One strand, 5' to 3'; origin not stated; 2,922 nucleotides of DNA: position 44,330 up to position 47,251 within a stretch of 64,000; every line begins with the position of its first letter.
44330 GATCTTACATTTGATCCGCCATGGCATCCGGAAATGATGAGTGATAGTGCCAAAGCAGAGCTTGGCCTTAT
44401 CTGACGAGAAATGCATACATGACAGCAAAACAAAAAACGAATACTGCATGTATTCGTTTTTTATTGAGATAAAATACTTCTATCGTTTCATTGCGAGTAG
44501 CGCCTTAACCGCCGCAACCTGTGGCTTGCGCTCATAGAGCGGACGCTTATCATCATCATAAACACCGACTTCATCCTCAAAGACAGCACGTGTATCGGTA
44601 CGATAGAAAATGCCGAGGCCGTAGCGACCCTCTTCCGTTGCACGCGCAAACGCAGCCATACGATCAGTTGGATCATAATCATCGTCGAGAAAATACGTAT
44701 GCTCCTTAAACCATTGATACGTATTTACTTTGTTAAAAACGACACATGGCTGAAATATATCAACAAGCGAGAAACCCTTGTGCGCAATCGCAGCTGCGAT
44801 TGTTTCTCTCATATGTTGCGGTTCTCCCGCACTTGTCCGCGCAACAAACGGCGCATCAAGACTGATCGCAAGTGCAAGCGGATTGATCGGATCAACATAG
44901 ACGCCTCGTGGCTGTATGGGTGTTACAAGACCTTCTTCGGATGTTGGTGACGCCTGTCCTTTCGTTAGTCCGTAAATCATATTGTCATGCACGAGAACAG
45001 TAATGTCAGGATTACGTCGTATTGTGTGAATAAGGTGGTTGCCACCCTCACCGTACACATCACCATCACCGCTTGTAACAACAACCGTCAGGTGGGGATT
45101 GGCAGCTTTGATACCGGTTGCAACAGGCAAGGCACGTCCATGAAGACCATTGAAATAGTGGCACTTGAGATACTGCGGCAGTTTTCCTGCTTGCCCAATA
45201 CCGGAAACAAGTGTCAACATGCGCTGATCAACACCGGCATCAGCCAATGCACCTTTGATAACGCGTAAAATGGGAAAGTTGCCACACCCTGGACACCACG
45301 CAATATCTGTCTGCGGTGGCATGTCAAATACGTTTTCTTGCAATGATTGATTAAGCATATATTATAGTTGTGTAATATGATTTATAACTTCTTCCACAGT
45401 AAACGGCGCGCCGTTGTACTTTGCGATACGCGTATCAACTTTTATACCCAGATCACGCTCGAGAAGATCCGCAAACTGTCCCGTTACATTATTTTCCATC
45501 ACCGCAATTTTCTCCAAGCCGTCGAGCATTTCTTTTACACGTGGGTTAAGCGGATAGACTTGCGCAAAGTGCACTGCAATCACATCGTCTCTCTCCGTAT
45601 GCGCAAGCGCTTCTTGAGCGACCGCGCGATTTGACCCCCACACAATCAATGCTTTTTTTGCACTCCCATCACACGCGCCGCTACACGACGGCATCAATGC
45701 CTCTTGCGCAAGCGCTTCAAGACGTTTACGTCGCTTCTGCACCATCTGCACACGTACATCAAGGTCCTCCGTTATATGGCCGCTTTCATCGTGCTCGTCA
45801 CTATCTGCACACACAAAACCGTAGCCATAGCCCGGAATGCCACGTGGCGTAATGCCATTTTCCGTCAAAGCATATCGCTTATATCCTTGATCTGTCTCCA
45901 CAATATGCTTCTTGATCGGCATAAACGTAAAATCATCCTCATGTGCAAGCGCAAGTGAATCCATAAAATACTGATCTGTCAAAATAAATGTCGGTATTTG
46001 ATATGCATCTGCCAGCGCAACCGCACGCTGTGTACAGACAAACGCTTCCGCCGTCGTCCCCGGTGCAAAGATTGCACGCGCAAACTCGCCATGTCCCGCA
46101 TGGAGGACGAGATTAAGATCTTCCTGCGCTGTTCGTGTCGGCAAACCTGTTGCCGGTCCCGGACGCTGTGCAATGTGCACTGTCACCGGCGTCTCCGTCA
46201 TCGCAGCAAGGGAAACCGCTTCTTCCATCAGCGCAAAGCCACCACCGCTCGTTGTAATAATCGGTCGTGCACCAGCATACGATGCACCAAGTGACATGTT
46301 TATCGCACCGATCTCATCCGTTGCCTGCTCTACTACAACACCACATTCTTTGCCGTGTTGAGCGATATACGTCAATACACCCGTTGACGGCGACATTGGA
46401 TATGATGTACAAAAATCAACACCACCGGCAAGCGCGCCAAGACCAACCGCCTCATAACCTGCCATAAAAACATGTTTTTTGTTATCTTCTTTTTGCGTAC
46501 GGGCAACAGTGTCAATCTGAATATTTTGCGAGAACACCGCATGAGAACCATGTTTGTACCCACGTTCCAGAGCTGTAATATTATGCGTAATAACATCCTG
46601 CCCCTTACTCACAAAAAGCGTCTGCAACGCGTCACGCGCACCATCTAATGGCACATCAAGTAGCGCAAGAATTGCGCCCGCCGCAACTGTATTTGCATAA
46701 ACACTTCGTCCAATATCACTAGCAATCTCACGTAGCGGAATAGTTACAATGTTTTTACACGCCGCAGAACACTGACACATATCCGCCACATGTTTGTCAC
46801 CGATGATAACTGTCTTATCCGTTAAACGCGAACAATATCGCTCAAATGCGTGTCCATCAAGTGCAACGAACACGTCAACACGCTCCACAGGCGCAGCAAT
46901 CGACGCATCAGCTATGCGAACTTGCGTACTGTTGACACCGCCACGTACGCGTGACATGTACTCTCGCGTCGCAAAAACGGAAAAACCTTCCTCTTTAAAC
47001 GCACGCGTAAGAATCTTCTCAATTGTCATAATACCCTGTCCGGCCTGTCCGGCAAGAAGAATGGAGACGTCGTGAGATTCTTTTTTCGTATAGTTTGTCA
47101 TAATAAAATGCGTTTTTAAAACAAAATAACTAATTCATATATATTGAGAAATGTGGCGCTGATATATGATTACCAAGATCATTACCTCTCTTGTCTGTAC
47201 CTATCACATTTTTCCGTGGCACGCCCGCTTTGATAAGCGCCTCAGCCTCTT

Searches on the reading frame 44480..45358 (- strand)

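Call 84: search_protein_families(library=pfam, max_evalue=0.00001, proteins=[window:44480-45358:-])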
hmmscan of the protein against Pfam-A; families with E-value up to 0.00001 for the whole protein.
window:44480-45358:- (292 aa): 2 families
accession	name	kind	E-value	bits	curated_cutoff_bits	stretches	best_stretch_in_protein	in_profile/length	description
PF02775.26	TPP_enzyme_C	-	2.1e-30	105.9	21.9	1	60-201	18-151/151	Thiamine pyrophosphate enzyme, C-terminal TPP binding domain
PF12367.13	PFO_beta_C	-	1.6e-23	82.9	24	1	205-268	1-65/66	Pyruvate ferredoxin oxidoreductase beta subunit C terminal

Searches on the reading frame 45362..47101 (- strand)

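Call 84: search_protein_families(library=pfam, max_evalue=0.00001, proteins=[window:45362-47101:-])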
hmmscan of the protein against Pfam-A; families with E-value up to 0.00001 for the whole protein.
window:45362-47101:- (579 aa): 2 families
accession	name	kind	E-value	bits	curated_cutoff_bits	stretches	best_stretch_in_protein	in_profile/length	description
PF01855.24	POR_N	-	1.5e-50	172.5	27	1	222-455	2-230/231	Pyruvate flavodoxin/ferredoxin oxidoreductase, thiamine diP-bdg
PF01558.24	POR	-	3e-34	119.1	27.4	1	20-182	1-172/173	Pyruvate ferredoxin/flavodoxin oxidoreductase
